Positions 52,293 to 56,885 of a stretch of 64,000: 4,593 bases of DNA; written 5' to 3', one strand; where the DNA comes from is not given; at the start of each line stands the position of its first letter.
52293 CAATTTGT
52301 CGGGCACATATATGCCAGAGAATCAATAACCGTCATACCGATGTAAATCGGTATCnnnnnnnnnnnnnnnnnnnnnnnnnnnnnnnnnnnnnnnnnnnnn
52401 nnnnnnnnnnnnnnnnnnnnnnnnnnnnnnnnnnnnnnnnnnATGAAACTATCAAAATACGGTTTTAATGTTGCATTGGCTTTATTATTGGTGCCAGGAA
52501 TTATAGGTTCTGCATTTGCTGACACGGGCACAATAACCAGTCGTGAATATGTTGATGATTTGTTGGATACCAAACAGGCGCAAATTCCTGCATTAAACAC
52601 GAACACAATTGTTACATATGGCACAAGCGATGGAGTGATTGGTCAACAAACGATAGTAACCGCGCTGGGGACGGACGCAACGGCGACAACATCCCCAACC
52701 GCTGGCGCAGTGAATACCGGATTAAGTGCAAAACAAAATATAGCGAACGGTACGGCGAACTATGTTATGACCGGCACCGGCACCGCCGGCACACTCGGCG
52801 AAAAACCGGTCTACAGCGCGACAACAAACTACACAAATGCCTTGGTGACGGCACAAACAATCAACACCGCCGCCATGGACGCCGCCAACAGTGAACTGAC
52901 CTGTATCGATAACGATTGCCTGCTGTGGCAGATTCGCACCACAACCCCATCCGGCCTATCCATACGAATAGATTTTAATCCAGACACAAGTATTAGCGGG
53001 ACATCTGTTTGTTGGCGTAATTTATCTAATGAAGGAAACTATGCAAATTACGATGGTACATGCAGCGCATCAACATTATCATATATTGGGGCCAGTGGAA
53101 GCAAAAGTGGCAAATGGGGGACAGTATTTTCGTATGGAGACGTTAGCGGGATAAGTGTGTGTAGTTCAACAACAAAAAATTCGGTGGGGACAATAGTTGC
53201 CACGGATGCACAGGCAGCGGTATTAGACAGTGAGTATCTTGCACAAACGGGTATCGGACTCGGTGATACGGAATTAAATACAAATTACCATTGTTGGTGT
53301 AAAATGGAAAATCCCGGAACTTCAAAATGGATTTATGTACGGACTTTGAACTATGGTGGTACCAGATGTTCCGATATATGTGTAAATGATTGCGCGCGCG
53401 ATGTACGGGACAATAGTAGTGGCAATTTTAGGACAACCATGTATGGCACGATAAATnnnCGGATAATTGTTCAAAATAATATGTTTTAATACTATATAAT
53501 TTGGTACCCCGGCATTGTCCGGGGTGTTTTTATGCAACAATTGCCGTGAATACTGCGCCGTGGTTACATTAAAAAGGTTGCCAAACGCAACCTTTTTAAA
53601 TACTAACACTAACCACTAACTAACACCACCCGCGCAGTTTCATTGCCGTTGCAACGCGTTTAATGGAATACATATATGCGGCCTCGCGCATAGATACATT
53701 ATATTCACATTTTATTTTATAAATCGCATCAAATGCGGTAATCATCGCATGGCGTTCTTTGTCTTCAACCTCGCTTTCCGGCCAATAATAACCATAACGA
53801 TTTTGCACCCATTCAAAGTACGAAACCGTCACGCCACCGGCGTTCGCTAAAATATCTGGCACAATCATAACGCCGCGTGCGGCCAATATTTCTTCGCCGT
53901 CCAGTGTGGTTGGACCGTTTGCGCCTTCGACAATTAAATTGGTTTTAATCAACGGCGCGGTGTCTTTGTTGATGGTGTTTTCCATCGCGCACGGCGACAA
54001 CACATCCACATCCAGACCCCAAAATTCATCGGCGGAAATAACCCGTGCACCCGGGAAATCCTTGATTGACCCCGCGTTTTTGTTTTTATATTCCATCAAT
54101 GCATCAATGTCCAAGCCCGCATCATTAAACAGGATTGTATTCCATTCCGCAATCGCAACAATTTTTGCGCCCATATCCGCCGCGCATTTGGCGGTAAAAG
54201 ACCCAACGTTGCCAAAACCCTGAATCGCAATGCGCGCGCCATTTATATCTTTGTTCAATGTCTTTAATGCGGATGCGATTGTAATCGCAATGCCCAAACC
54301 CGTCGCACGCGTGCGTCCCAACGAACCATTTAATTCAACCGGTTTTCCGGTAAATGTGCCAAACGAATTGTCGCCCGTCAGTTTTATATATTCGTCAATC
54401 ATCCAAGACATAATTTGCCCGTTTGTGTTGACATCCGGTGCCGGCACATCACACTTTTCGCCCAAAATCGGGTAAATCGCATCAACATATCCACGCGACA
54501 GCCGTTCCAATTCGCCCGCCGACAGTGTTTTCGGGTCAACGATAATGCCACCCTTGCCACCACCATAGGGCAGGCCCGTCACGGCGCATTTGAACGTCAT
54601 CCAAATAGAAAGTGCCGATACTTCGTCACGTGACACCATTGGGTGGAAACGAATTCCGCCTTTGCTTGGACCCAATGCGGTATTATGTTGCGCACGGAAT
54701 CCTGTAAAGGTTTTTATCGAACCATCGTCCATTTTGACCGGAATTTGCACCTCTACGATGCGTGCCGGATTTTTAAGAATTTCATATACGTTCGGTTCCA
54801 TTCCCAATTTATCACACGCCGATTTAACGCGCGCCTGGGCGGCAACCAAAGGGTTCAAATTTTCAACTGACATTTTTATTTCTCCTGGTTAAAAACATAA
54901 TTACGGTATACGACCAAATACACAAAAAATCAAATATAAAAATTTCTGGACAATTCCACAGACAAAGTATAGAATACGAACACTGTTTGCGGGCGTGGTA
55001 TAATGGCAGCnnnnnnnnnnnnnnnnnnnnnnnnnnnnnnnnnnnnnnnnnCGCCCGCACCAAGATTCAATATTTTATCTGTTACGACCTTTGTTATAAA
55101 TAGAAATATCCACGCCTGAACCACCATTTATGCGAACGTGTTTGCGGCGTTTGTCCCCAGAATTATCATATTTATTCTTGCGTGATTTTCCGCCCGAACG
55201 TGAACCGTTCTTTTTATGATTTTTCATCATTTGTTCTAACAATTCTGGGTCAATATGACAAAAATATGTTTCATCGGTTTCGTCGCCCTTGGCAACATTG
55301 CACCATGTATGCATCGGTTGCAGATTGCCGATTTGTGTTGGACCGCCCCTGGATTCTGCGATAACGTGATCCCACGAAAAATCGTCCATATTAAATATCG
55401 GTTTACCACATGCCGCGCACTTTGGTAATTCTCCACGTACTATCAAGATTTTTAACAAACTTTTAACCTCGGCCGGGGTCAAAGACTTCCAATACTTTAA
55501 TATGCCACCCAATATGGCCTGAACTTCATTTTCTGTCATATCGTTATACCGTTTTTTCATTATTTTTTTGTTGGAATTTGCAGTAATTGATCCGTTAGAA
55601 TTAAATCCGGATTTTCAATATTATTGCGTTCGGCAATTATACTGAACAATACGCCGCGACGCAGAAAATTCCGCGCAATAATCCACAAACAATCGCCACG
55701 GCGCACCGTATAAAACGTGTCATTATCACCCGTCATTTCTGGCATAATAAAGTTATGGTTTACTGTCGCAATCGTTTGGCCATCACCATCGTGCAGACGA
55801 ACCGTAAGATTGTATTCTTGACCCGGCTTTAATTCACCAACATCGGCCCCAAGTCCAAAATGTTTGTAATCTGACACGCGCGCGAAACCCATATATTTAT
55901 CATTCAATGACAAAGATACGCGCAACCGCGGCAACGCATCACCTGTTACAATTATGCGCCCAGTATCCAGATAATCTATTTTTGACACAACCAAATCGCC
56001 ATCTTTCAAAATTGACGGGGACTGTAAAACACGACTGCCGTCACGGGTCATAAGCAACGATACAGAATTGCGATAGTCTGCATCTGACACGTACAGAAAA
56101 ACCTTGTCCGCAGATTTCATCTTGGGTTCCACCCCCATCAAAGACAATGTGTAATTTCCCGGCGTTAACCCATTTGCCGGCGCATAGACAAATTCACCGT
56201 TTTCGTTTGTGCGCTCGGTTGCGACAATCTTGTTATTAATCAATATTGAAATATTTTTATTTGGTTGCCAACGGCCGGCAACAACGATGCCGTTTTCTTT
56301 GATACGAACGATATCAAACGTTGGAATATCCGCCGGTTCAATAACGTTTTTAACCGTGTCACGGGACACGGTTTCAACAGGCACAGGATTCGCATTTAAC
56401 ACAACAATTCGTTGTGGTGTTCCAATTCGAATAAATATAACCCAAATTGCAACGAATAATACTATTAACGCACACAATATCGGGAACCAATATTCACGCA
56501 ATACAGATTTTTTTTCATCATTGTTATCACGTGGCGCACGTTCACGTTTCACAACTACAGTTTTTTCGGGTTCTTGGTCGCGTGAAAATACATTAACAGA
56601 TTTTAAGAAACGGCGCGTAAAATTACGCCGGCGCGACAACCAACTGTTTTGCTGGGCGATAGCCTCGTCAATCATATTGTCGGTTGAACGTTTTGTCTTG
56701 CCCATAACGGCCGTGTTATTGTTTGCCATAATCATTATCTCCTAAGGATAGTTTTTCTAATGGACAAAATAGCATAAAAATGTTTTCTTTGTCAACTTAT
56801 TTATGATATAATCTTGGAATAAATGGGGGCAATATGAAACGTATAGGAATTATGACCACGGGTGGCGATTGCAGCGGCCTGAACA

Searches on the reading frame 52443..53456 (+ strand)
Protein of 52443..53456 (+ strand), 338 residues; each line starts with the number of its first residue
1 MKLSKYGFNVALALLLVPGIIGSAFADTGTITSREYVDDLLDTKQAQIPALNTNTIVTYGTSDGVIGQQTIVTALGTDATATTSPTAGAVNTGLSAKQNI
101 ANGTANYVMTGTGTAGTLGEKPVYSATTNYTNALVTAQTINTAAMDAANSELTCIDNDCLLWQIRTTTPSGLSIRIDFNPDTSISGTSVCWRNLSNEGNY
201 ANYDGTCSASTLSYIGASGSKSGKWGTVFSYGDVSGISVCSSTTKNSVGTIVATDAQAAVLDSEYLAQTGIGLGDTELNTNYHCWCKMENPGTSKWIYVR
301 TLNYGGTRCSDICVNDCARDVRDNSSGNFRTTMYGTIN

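Call 6: search_protein_families(library=pfam, proteins=[window:52443-53456:+], max_evalue=1)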
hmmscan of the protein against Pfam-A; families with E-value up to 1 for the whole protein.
window:52443-53456:+ (338 aa): 0 families

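Call 19: search_protein_families(library=phrogs, proteins=[window:52443-53456:+], max_evalue=0.1)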
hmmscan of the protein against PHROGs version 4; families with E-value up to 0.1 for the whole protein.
window:52443-53456:+ (338 aa): 1 family
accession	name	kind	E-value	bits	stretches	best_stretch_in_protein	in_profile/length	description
phrog_22159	-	unknown function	0.022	15.5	1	253-295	12-49/55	-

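Call 32: predict_structure(alignment_id=A2)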
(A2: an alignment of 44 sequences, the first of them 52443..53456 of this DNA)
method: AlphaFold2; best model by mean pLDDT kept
length: 338 residues; sequences in the alignment: 44
mean_pLDDT: 64.8   pTM: 0.49
mean pLDDT of the five models: 64.8, 64.5, 64.1, 63.2, 61.7
residues with pLDDT >= 90: 75; 70-90: 55; 50-70: 95; < 50: 113
segments of 3 or more residues with pLDDT < 50: 1-30, 59-68, 101-135, 156-158, 160-179
pLDDT, mean of each block of 10 residues (from residue 1): 42 44 44 61 58 51 47 51 53 57 43 42 41 48 55 48 41 41 81 81 92 93 94 92 68 91 92 63 89 88 64 90 79 83
secondary structure, 60 per line:
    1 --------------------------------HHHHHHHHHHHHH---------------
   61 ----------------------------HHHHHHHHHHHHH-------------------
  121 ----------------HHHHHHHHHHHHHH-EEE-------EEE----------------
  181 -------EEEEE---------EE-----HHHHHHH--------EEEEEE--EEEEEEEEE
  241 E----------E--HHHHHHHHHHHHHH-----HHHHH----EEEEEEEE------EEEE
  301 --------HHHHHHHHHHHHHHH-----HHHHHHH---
elements in order: H33-45 H89-101 H137-150 E152-154 E162-164 E188-192 H209-215 E224-229 E232-241 H255-268 H274-278 E283-290 E297-300 H309-323 H329-335

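Call 34: fold_search(model_id=the predicted structure, library=pdb)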
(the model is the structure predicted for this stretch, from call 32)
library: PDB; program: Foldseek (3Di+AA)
matches with E <= 10: 15; with E <= 0.001: 0
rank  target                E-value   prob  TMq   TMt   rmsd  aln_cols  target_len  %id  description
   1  3hnp_C                3.3e+00  0.01  0.08  0.08  15.0       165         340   10  Crystal Structure of an Oxidoreductase from Bacillus cereus. Northeast Structural Genomics Consortium target id BcR251 (released 2009-06-30)
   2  8tmr                  4.0e+00  0.02  0.11  0.13   8.0        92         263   11  Crystal structure of KPC-44 carbapenemase complexed with avibactam (released 2023-12-06)
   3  1ng5_A                5.0e+00  0.03  0.10  0.15   6.1        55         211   14  2.0 A crystal structure of Staphylococcus aureus Sortase B (released 2003-09-23)
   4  3i23_A                6.1e+00  0.01  0.08  0.08  15.1       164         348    8  Crystal Structure of an Oxidoreductase (Gfo/Idh/MocA family) from Enterococcus faecalis. Northeast Structural Genomics (released 2009-07-21)
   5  9jse                  6.8e+00  0.01  0.12  0.14  10.0       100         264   11  Crystal Structure of PenI beta-Lactamase from Burkholderia pseudomallei Complex with Taniborbactam (released 2025-08-13)
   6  6g3t_C                7.3e+00  0.01  0.09  0.17  11.2       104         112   12  X-ray structure of NSD3-PWWP1 (released 2019-06-26)
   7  5yfk                  8.2e+00  0.02  0.10  0.15   9.3        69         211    9  X-ray structure of a mutant form C232S of Clostridium perfringens sortase B (released 2017-10-18)
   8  3fd8_C                8.2e+00  0.01  0.08  0.08  13.9       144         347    8  Crystal Structure of an oxidoreductase from Enterococcus faecalis (released 2009-02-03)
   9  1oej                  8.7e+00  0.01  0.09  0.15   8.9        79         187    9  YodA from Escherichia coli crystallised with no added ions (released 2003-08-15)
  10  6g3t_D                8.7e+00  0.01  0.07  0.15  11.0        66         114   12  X-ray structure of NSD3-PWWP1 (released 2019-06-26)
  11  8rh1_A                8.7e+00  0.01  0.08  0.05  16.5       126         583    8  Trimeric HSV-2F gB ectodomain in postfusion conformation with three bound HDIT101 Fab molecules. (released 2024-06-19)
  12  2x1k                  8.7e+00  0.00  0.08  0.12  20.7       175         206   11  H71S mutant of the antibiotic resistance protein NimA from Deinococcus radiodurans (released 2010-11-17)
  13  8tn0                  9.3e+00  0.01  0.12  0.14   7.9        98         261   10  Crystal structure of KPC-44 carbapenemase w/o cryoprotectant (released 2023-12-06)
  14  9bzn                  9.3e+00  0.01  0.12  0.14   9.7       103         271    6  High resolution structure of class A Beta-lactamase from Bordetella bronchiseptica RB50 (released 2024-06-12)
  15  9t2z                  9.9e+00  0.00  0.09  0.12  16.7       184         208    9  Spindlin 1 with crystallization epitope mutations H127D:L128D:T131R (released 2025-11-26)

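Call 78: fold_search(model_id=the predicted structure, library=viral)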
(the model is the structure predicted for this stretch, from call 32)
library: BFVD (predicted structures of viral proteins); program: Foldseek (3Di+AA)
matches with E <= 10: 13; with E <= 0.001: 0
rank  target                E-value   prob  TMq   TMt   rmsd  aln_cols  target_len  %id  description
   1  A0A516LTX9            1.0e+00  0.01  0.07  0.05  24.6       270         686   15  (no name in the UniProt tables at hand)
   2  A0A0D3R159            1.5e+00  0.02  0.08  0.07  41.9       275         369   11  Phosphoprotein [Marco virus]
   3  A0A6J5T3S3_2          2.4e+00  0.01  0.09  0.05  27.4       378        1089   14  Concanavalin A-like lectin/glucanases superfamily [uncultured Caudovirales phage]
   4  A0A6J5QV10            4.7e+00  0.01  0.09  0.05  21.2       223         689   13  Uncharacterized protein [uncultured Caudovirales phage]
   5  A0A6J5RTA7            5.3e+00  0.01  0.12  0.12  28.0       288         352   17  Uncharacterized protein [uncultured Caudovirales phage]
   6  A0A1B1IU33            6.4e+00  0.01  0.10  0.05  22.4       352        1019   13  (no name in the UniProt tables at hand)
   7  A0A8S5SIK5            6.8e+00  0.01  0.10  0.07  23.2       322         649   13  Tail protein [Siphoviridae sp. ctHAs12]
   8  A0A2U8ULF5            7.2e+00  0.01  0.09  0.07  30.6       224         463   16  (no name in the UniProt tables at hand)
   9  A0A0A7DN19            7.7e+00  0.00  0.06  0.04  21.9       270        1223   18  Adsorption protein [Lactobacillus phage Ldl1]
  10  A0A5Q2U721            8.6e+00  0.04  0.07  0.22   9.8        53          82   13  Uncharacterized protein [Bacteriophage Phobos]
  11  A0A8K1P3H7            9.2e+00  0.01  0.07  0.11  29.0       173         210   12  Uncharacterized protein [Xiangshan rhabdo-like virus 1]
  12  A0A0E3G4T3            9.2e+00  0.00  0.07  0.04  22.3       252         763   14  Tail fiber [Synechococcus phage ACG-2014f]
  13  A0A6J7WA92            9.8e+00  0.00  0.07  0.07  24.8       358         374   10  Uncharacterized protein [uncultured Caudovirales phage]

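Call 111: search_protein_families(library=ncbifam, proteins=[window:52443-53456:+], max_evalue=0.1)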
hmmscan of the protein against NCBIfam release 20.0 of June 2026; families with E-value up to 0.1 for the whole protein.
window:52443-53456:+ (338 aa): 0 families

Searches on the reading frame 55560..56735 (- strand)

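Call 14: search_protein_families(library=ncbifam, proteins=[window:55560-56735:-], max_evalue=0.00001)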
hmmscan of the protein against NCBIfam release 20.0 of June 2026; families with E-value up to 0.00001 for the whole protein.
window:55560-56735:- (391 aa): 1 family
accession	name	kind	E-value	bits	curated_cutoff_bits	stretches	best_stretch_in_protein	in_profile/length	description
NF008399.0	PRK11198.1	equivalog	2.7e-08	34.4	134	1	312-390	69-148/149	peptidoglycan-binding protein LysM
